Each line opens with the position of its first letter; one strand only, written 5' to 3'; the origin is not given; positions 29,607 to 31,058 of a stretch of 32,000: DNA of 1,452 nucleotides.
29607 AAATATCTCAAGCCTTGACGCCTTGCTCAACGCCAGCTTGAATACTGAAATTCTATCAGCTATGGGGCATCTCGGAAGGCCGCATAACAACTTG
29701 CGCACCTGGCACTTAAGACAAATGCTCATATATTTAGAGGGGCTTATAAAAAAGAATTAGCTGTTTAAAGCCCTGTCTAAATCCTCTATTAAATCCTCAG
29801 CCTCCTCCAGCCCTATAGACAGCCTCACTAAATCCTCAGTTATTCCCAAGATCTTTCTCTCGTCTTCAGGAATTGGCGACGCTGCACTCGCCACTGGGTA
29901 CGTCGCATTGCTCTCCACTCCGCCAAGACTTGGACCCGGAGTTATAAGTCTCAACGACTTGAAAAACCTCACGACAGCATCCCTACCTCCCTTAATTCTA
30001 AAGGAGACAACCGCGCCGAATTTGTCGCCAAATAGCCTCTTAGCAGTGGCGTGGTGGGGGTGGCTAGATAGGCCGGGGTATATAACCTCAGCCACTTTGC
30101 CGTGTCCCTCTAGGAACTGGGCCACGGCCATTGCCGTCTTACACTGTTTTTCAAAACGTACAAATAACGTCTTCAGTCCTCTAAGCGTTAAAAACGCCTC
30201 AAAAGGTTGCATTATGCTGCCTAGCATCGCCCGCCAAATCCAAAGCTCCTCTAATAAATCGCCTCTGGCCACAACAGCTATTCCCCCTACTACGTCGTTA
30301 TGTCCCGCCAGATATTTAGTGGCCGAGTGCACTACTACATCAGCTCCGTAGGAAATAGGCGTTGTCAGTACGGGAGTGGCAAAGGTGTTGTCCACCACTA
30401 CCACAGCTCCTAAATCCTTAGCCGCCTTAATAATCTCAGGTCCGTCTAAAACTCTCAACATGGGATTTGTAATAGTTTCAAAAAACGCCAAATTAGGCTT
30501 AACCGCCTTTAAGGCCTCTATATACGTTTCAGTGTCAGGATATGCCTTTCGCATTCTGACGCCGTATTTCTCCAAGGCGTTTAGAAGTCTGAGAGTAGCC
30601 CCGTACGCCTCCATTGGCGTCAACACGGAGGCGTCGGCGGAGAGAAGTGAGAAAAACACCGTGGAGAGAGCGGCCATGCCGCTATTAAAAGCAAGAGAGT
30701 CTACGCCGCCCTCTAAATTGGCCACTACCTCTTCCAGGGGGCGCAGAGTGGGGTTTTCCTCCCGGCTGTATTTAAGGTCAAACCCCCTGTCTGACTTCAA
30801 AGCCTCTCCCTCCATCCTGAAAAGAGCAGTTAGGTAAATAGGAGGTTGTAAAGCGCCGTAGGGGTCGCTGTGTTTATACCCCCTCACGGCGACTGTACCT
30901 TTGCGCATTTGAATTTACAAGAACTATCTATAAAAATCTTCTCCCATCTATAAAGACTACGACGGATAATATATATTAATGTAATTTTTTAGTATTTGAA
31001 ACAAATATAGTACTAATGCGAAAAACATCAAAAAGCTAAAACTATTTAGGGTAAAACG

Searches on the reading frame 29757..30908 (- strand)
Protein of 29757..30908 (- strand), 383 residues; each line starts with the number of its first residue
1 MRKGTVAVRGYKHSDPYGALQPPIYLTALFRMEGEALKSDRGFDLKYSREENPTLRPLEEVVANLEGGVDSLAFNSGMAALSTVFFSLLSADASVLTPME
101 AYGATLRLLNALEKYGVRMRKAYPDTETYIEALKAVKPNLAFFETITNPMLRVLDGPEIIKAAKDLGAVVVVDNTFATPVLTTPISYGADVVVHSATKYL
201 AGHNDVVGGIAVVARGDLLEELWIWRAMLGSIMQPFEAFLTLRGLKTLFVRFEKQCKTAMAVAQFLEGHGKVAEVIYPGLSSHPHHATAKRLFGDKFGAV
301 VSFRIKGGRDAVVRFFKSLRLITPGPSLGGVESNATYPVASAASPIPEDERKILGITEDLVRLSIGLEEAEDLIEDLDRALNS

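Call 10: find_encoding_contigs(protein=window:29757-30908:-, flank=10000, max_places=5)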
Protein window:29757-30908:- (383 aa): 14 contigs read that carry it; 5 places shown.
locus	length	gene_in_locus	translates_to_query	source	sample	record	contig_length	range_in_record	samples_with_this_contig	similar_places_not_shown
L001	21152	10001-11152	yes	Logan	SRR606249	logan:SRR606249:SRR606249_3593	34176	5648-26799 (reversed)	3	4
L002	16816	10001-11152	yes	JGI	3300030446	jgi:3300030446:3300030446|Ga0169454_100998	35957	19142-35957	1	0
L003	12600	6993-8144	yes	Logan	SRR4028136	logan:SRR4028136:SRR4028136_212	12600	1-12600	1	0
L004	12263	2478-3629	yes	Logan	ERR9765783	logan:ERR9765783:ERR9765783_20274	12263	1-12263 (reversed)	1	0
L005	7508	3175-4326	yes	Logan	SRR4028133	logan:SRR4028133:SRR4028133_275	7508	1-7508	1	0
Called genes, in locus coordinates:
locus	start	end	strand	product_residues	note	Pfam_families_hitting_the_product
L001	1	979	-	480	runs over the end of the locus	PF19864:Radical_SAM_N2, PF04055:Radical_SAM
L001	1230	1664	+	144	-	PF06146:PsiE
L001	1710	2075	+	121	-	PF01282:Ribosomal_S24e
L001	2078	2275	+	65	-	PF01599:Ribosomal_S27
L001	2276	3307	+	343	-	PF00814:TsaD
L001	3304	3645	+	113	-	-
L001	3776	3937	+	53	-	-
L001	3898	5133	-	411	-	PF02310:B12-binding (weak), PF04055:Radical_SAM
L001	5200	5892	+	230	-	-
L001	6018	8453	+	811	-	PF01326:PPDK_N, PF00391:PEP-utilizers, PF02896:PEP-utilizers_C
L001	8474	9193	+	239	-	PF00924:MS_channel_2nd (faint)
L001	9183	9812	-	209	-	PF02080:TrkA_C (weak)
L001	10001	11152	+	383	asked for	PF01053:Cys_Met_Meta_PP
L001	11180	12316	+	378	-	PF04894:Nre_N, PF04895:Nre_C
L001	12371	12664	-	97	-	-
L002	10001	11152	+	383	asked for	PF01053:Cys_Met_Meta_PP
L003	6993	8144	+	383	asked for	PF01053:Cys_Met_Meta_PP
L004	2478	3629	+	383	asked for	PF01053:Cys_Met_Meta_PP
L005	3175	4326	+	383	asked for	PF01053:Cys_Met_Meta_PP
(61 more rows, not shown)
